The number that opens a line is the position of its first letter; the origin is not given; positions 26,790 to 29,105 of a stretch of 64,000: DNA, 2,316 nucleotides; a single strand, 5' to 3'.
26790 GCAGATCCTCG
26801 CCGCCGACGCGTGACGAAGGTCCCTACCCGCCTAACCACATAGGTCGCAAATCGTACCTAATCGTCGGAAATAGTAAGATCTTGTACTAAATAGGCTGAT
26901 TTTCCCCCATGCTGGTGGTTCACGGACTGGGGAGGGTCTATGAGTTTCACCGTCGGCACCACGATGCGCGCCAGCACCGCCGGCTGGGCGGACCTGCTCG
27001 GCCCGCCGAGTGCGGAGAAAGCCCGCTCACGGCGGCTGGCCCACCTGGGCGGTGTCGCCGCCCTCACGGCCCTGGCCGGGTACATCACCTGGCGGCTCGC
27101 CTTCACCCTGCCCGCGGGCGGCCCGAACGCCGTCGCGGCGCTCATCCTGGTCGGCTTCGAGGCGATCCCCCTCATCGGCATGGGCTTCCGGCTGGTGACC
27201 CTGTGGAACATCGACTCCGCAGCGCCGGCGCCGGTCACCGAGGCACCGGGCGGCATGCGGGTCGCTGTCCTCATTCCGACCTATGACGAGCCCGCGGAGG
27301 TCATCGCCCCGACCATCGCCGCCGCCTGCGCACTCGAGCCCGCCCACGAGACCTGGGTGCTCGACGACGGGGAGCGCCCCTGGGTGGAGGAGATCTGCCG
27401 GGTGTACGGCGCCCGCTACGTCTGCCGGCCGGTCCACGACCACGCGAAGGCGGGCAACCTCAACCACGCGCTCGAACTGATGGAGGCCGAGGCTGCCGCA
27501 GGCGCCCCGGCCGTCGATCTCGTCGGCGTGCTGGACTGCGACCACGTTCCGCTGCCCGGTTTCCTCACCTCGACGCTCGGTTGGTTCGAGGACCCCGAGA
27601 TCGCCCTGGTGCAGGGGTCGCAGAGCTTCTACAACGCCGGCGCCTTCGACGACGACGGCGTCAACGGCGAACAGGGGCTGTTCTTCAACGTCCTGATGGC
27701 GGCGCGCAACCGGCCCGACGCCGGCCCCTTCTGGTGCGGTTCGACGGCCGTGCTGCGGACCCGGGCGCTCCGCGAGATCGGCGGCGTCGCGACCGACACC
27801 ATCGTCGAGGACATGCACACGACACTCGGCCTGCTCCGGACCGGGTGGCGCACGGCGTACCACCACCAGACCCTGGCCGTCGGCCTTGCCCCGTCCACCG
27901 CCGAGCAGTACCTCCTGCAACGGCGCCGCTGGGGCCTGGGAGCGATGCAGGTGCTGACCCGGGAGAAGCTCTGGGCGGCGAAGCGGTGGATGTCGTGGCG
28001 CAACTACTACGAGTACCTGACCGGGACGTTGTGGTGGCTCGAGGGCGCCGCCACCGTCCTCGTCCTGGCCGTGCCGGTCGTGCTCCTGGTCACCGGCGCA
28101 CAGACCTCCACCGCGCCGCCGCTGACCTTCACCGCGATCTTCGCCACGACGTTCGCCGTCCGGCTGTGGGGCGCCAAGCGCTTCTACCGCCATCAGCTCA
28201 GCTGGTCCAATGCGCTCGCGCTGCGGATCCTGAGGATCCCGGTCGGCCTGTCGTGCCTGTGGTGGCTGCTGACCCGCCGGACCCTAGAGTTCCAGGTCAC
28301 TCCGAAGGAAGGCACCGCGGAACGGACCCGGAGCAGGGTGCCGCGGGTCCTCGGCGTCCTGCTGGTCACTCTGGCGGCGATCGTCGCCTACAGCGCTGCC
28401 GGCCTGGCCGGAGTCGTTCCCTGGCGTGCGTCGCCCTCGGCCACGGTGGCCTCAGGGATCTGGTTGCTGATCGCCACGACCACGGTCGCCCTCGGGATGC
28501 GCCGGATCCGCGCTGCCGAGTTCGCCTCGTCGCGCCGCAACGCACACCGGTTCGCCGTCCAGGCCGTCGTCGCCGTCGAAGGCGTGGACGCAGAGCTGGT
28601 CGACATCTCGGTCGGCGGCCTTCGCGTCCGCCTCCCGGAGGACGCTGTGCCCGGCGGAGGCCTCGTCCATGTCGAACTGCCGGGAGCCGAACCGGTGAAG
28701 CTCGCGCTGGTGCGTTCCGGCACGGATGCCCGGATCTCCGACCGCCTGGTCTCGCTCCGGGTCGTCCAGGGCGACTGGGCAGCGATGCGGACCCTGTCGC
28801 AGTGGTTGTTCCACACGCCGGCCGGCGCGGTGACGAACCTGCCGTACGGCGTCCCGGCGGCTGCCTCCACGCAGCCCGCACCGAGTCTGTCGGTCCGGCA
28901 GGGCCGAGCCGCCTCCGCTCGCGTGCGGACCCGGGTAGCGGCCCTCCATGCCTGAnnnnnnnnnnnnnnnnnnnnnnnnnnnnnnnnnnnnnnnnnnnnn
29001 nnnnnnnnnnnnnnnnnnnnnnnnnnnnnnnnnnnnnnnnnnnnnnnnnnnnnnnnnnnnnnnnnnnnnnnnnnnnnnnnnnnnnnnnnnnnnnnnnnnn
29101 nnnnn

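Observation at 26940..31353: Minimal two-gene c-di-GMP-switched polysaccharide module in an actinobacterium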

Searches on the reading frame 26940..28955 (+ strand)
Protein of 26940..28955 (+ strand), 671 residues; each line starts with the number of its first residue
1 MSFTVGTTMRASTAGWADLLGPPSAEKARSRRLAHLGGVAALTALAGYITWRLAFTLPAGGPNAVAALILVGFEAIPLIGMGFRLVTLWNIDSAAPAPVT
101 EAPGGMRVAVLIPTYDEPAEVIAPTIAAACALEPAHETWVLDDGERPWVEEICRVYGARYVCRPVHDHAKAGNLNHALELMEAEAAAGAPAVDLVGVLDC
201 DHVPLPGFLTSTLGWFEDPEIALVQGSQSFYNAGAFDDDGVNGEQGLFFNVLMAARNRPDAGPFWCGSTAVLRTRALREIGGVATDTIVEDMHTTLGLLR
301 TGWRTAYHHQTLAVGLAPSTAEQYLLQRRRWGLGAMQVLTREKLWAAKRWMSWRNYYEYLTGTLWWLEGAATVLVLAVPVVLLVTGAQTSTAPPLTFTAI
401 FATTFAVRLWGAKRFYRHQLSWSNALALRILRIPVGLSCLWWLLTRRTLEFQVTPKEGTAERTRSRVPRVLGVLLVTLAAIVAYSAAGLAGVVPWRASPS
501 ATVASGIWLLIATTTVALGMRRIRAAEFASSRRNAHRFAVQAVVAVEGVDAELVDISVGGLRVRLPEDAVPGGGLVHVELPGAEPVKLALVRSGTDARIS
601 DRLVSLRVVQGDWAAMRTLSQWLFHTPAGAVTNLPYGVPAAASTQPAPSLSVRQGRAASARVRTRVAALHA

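Call 5: search_protein_families(library=pfam, proteins=[window:26940-28955:+], max_evalue=0.01)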
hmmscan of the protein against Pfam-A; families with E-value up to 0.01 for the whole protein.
window:26940-28955:+ (671 aa): 5 families
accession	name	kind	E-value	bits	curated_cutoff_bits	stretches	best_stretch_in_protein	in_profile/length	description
PF13632.12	Glyco_trans_2_3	-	1.5e-18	67.8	27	1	196-395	3-183/198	Glycosyl transferase family group 2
PF13641.12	Glyco_tranf_2_3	-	9.5e-17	62.2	27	1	107-332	2-228/230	Glycosyltransferase like family 2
PF00535.33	Glycos_transf_2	-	2.1e-13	51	23.3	1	110-280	2-167/168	Glycosyl transferase family 2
PF13506.12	Glyco_transf_21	-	9.2e-06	25.7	21.7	1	192-331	31-172/174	Glycosyl transferase family 21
PF07238.19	PilZ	-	4.7e-05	24.1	22.5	1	532-624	2-101/102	PilZ domain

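Call 6: search_solved_structures(query=window:26940-28955:+, max_evalue=0.01, show_alignments=2)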
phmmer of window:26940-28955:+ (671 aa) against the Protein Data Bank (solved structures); distinct sequences matched with E-value up to 0.01: 8.
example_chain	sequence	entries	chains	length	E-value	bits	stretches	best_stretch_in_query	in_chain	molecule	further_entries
7lby_A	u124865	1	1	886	5.1e-50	173.9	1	39-565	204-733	Cellulose synthase catalytic subunit [UDP-forming]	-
9b8v_E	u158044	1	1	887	5.2e-50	173.9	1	39-565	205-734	Cellulose synthase catalytic subunit [UDP-forming]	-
9fmv_A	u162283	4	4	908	5.7e-50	173.7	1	39-565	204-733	Cellulose synthase catalytic subunit [UDP-forming]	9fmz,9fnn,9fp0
5ej1_A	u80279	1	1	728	4.2e-42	147.7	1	40-577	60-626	Putative cellulose synthase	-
4hg6_A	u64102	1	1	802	5.2e-42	147.4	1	40-577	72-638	Cellulose Synthase Subunit A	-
4p00_A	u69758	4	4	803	5.4e-42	147.4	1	40-577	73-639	Cellulose Synthase A subunit | Cellulose Synthase subunit A | Putative cellulose synthase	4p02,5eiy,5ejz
6yv7_B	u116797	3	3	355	5.2e-05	25.2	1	191-323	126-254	Glycosyl transferase, family 2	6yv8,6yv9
6yv7_A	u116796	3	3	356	6.4e-05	24.9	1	191-323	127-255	Glycosyl transferase, family 2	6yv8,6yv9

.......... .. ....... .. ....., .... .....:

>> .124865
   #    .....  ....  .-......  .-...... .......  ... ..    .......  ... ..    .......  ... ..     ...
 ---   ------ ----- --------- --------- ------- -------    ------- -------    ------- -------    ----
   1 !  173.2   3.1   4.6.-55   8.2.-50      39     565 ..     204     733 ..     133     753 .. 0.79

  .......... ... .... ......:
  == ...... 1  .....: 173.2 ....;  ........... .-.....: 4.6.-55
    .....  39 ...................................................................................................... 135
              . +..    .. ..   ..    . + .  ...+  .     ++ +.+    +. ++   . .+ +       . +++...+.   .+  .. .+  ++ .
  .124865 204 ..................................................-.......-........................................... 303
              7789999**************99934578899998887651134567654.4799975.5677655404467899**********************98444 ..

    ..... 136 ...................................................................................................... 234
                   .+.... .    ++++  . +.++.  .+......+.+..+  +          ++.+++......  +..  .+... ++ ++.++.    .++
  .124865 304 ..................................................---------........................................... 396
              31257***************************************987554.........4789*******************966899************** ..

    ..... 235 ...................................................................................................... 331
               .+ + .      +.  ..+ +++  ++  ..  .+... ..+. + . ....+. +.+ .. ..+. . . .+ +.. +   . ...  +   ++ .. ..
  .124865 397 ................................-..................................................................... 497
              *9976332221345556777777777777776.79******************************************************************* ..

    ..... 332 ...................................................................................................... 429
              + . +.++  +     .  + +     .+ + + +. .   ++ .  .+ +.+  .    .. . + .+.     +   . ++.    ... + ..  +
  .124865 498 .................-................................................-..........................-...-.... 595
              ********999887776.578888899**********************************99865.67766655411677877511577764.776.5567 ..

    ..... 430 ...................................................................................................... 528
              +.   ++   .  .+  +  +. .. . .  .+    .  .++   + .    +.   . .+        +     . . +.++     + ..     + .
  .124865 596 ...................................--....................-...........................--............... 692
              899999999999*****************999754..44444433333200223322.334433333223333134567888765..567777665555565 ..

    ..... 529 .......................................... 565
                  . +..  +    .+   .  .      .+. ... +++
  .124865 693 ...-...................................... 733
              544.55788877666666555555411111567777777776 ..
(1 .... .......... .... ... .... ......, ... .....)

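Call 7: search_protein_families(library=ncbifam, proteins=[window:26940-28955:+], max_evalue=0.01)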
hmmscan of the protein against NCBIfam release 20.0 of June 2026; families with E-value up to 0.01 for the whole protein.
window:26940-28955:+ (671 aa): 5 families
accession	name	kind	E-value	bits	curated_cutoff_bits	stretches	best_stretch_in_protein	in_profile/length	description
TIGR03030.1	CelA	equivalog_domain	1.1e-81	274.9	699.1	1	39-568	62-611/714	UDP-forming cellulose synthase catalytic subunit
NF008558.0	PRK11498.1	equivalog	2.1e-56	191.4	992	1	41-569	206-737/872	UDP-forming cellulose synthase catalytic subunit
TIGR03937.1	PgaC_IcaA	equivalog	6.2e-14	51.8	422.3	1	267-408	202-350/407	poly-beta-1,6-N-acetyl-D-glucosamine synthase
NF053846.1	glyco_with_XrtP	equivalog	3.1e-10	39.3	520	1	276-393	235-356/440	XrtP-associated glycosyltransferase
TIGR04242.1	nodulat_NodC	equivalog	2.4e-05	23.5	550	1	107-348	49-293/395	chitooligosaccharide synthase NodC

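Call 8: find_homologous_proteins(query=window:26940-28955:+, max_evalue=1e-10)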
Query window:26940-28955:+ (671 aa): 1461 proteins with E <= 1e-10 among 8000 candidates; the best 120 are listed.
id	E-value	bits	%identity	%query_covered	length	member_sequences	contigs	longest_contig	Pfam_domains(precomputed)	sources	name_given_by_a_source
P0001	0.0e+0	1195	81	97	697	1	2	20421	PF13632.13,PF13641.13,PF00535.33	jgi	jgi:cellulose synthase (UDP-forming)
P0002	0.0e+0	1190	80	96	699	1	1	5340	PF13632.13,PF13641.13,PF00535.33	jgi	jgi:cellulose synthase/poly-beta-1,6-N-acetylglucosamine synthase-like glycosyltransferase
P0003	0.0e+0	1179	79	97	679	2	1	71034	PF13632.13,PF13641.13,PF00535.33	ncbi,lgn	-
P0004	0.0e+0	1178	80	99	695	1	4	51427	PF13632.13,PF13641.13,PF00535.33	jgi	jgi:cellulose synthase (UDP-forming)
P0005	0.0e+0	1174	78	98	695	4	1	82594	PF13632.13,PF13641.13,PF00535.33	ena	-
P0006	0.0e+0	1172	79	98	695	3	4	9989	PF13632.13,PF13641.13,PF00535.33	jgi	jgi:cellulose synthase (UDP-forming)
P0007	0.0e+0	1171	79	98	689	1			PF13632.13,PF13641.13,PF00535.33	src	-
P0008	0.0e+0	1170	78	99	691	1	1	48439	PF13632.13,PF13641.13,PF00535.33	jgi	-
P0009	0.0e+0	1168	79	98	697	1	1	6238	PF13632.13,PF13641.13,PF00535.33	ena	-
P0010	0.0e+0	1166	79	98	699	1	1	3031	PF13632.13,PF13641.13,PF03552.21,PF00535.33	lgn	-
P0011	0.0e+0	1166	78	99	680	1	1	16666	PF13632.13,PF13641.13,PF00535.33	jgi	jgi:cellulose synthase (UDP-forming)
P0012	0.0e+0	1166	80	97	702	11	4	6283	PF13632.13,PF13641.13,PF00535.33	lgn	-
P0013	0.0e+0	1164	79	98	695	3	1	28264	PF13632.13,PF13641.13,PF00535.33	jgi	-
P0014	0.0e+0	1162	79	98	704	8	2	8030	PF13632.13,PF13641.13,PF00535.33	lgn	-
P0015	0.0e+0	1159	78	97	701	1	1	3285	PF13632.13,PF13641.13,PF00535.33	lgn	-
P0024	0.0e+0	1145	78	96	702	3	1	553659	PF13632.13,PF13641.13,PF03552.21,PF00535.33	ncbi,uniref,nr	ncbi:glycosyltransferase family 2 protein [Nocardioides pocheonensis]|uniref:Glycosyltransferase n=1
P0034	0.0e+0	1129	75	98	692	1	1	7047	PF13632.13,PF13641.13,PF03552.21,PF00535.33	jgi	jgi:cellulose synthase (UDP-forming)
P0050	0.0e+0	1080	75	93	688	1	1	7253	PF13632.13,PF13641.13,PF03552.21,PF00535.33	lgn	-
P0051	0.0e+0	1077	72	98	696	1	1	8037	PF13632.13,PF13641.13,PF03552.21,PF00535.33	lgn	-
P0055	0.0e+0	1051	73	96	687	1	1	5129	PF13632.13,PF13641.13,PF03552.21,PF00535.33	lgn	-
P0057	5.0e-286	969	67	98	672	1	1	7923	PF13632.13,PF13641.13,PF03552.21,PF00535.33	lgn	-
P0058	1.5e-284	964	65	96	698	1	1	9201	PF13632.13,PF13641.13,PF03552.21,PF00535.33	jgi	jgi:cellulose synthase (UDP-forming)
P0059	2.0e-284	963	67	93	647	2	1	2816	PF13632.13,PF13641.13,PF03552.21,PF00535.33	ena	-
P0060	8.1e-284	961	66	95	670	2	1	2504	PF13632.13,PF13641.13,PF03552.21,PF00535.33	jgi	jgi:cellulose synthase (UDP-forming)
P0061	9.0e-284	961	66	94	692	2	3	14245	PF13632.13,PF13506.14,PF13641.13,PF03552.21,PF00535.33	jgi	-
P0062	1.2e-283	961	66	94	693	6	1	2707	PF13632.13,PF13641.13,PF03552.21,PF00535.33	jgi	-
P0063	1.4e-283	961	66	96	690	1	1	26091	PF07238.20,PF13632.13,PF13506.14,PF13641.13,PF03552.21,PF00535.33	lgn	-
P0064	4.4e-283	959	65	94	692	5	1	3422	PF07238.20,PF13632.13,PF13641.13,PF03552.21,PF00535.33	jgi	-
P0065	3.8e-282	956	65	94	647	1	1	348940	PF13632.13,PF13641.13,PF03552.21,PF00535.33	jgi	jgi:cellulose synthase (UDP-forming)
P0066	4.9e-282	956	66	94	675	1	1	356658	PF07238.20,PF13632.13,PF13641.13,PF03552.21,PF00535.33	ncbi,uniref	ncbi:glycosyltransferase [Arthrobacter humicola]|uniref:Glycosyltransferase n=1 Tax=Arthrobacter hum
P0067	5.3e-282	955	66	94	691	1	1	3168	PF07238.20,PF13632.13,PF13641.13,PF03552.21,PF00535.33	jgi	-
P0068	5.7e-282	955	66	95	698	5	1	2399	PF13632.13,PF13641.13,PF03552.21,PF00535.33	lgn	-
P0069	2.7e-281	953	64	94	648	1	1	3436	PF13632.13,PF13641.13,PF03552.21,PF00535.33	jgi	jgi:cellulose synthase (UDP-forming)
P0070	2.7e-281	953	65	94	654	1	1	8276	PF13632.13,PF13641.13,PF03552.21,PF00535.33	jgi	jgi:cellulose synthase (UDP-forming)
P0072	1.2e-280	951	65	94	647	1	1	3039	PF13632.13,PF13641.13,PF03552.21,PF00535.33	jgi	jgi:cellulose synthase (UDP-forming)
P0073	1.4e-280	951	66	91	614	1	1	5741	PF13632.13,PF13641.13,PF03552.21,PF00535.33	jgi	jgi:cellulose synthase (UDP-forming)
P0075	1.9e-280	950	64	95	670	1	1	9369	PF13632.13,PF13506.14,PF13641.13,PF03552.21,PF00535.33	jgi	jgi:cellulose synthase (UDP-forming)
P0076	2.6e-280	950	65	94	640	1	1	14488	PF13632.13,PF13641.13,PF03552.21,PF00535.33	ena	-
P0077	5.4e-280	949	65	94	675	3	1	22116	PF07238.20,PF13632.13,PF13641.13,PF03552.21,PF00535.33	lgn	-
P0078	6.1e-280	949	65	94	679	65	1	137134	PF07238.20,PF13632.13,PF13641.13,PF03552.21,PF00535.33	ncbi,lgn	-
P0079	6.8e-280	948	65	94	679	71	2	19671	PF07238.20,PF13632.13,PF13641.13,PF03552.21,PF00535.33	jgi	jgi:cellulose synthase (UDP-forming)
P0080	6.9e-280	948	65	94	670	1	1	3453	PF13632.13,PF13641.13,PF03552.21,PF00535.33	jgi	jgi:cellulose synthase (UDP-forming)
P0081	9.0e-280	948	63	97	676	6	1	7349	PF13632.13,PF13641.13,PF03552.21,PF00535.33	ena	-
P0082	9.2e-280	948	65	94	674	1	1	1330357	PF07238.20,PF13632.13,PF13641.13,PF03552.21,PF00535.33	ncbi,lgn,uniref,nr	ncbi:glycosyltransferase family 2 protein [Arthrobacter sp. Soil763]|uniref:glycosyltransferase fami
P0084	1.2e-279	948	64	94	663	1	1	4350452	PF13632.13,PF13641.13,PF03552.21,PF00535.33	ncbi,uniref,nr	ncbi:glycosyltransferase family 2 protein [Arthrobacter sp. PM3]|uniref:glycosyltransferase family 2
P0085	1.2e-279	948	65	96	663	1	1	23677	PF13632.13,PF13641.13,PF03552.21,PF00535.33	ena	-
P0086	1.9e-279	947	65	95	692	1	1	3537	PF13632.13,PF13506.14,PF13641.13,PF03552.21,PF00535.33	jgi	-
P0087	2.4e-279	947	65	94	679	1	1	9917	PF07238.20,PF13632.13,PF13641.13,PF03552.21,PF00535.33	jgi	-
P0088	8.0e-279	945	64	94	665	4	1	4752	PF13632.13,PF13641.13,PF03552.21,PF00535.33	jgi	jgi:cellulose synthase (UDP-forming)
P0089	8.8e-279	945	64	95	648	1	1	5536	PF13632.13,PF13641.13,PF03552.21,PF00535.33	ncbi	ncbi:MAG: glycosyltransferase family 2 protein [Nocardioidaceae bacterium]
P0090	1.3e-278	944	64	95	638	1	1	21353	PF13632.13,PF13641.13,PF03552.21,PF00535.33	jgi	jgi:cellulose synthase (UDP-forming)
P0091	1.6e-278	944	64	94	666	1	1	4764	PF13632.13,PF13641.13,PF03552.21,PF00535.33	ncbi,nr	ncbi:MAG: hypothetical protein JWO57_3011 [Pseudonocardiales bacterium]|nr:hypothetical protein [Pse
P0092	1.6e-278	944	65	94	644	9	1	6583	PF13632.13,PF13641.13,PF03552.21,PF00535.33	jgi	jgi:cellulose synthase (UDP-forming)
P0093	2.5e-278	943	63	95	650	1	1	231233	PF07238.20,PF13632.13,PF13641.13,PF03552.21,PF00535.33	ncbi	-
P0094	3.9e-278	943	63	97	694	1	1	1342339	PF13632.13,PF13641.13,PF03552.21,PF00535.33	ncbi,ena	-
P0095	6.1e-278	942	64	94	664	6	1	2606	PF13632.13,PF13641.13,PF03552.21,PF00535.33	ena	-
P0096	7.1e-278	942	64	92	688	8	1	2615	PF07238.20,PF13632.13,PF13641.13,PF03552.21,PF00535.33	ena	-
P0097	8.0e-278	942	66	95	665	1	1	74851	PF13632.13,PF13506.14,PF13641.13,PF03552.21,PF00535.33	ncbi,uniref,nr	ncbi:glycosyltransferase [Pimelobacter simplex]|uniref:glycosyltransferase n=1 Tax=Nocardioides simp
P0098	8.6e-278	941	65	94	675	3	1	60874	PF07238.20,PF13632.13,PF13641.13,PF03552.21,PF00535.33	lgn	-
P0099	8.9e-278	941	64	96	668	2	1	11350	PF13632.13,PF13641.13,PF03552.21,PF00535.33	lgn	-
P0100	9.4e-278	941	66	94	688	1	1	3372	PF13632.13,PF13641.13,PF03552.21,PF00535.33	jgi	jgi:cellulose synthase (UDP-forming)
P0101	1.0e-277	941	66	94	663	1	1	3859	PF13632.13,PF13641.13,PF03552.21,PF00535.33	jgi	-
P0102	2.1e-277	940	66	94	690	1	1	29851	PF13632.13,PF13641.13,PF03552.21,PF00535.33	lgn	-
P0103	2.2e-277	940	65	94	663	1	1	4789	PF13632.13,PF13641.13,PF03552.21,PF00535.33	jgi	jgi:cellulose synthase (UDP-forming)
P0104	2.5e-277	940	64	93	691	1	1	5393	PF13632.13,PF13641.13,PF03552.21,PF00535.33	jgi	jgi:cellulose synthase (UDP-forming)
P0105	3.2e-277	940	65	94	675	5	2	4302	PF13632.13,PF13641.13,PF03552.21,PF00535.33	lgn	-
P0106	4.7e-277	939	65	93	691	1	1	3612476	PF13632.13,PF13641.13,PF03552.21,PF00535.33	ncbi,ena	-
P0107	5.1e-277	939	65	94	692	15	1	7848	PF07238.20,PF13632.13,PF13641.13,PF00535.33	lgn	-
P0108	6.6e-277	939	64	95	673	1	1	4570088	PF13632.13,PF13641.13,PF03552.21,PF00535.33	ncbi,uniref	ncbi:glycosyltransferase family 2 protein [Pseudarthrobacter sp. S9]|uniref:glycosyltransferase fami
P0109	6.8e-277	939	64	94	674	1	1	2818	PF07238.20,PF13632.13,PF13641.13,PF03552.21,PF00535.33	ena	-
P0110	1.2e-276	938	64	94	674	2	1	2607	PF07238.20,PF13632.13,PF13641.13,PF03552.21,PF00535.33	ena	-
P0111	1.5e-276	937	64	94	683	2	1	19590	PF13632.13,PF13506.14,PF13641.13,PF03552.21,PF00535.33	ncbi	-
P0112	3.0e-276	936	64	94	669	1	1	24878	PF13632.13,PF13641.13,PF03552.21,PF00535.33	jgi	-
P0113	3.3e-276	936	65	94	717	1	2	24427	PF13632.13,PF13641.13,PF03552.21,PF00535.33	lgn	-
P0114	4.5e-276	936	63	94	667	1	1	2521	PF13632.13,PF13641.13,PF03552.21,PF00535.33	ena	-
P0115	6.1e-276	935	64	94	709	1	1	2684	PF13632.13,PF13641.13,PF03552.21,PF00535.33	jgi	jgi:cellulose synthase (UDP-forming)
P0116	7.7e-276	935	64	92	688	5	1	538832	PF07238.20,PF13632.13,PF13641.13,PF03552.21,PF00535.33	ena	-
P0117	8.6e-276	935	63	94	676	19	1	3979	PF13632.13,PF13641.13,PF03552.21,PF00535.33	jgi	jgi:cellulose synthase (UDP-forming)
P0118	1.6e-275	934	64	94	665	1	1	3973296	PF13632.13,PF13641.13,PF03552.21,PF00535.33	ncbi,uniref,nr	ncbi:hypothetical protein NicSoilB4_31070 [Arthrobacter sp. NicSoilB4]|uniref:glycosyltransferase fa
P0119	1.7e-275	934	63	96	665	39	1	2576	PF07238.20,PF13632.13,PF13641.13,PF03552.21,PF00535.33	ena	-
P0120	2.9e-275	933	63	94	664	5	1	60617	PF13632.13,PF13641.13,PF03552.21,PF00535.33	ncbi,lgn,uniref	ncbi:glycosyltransferase [Arthrobacter sp. NPDC080073]|uniref:glycosyltransferase family 2 protein n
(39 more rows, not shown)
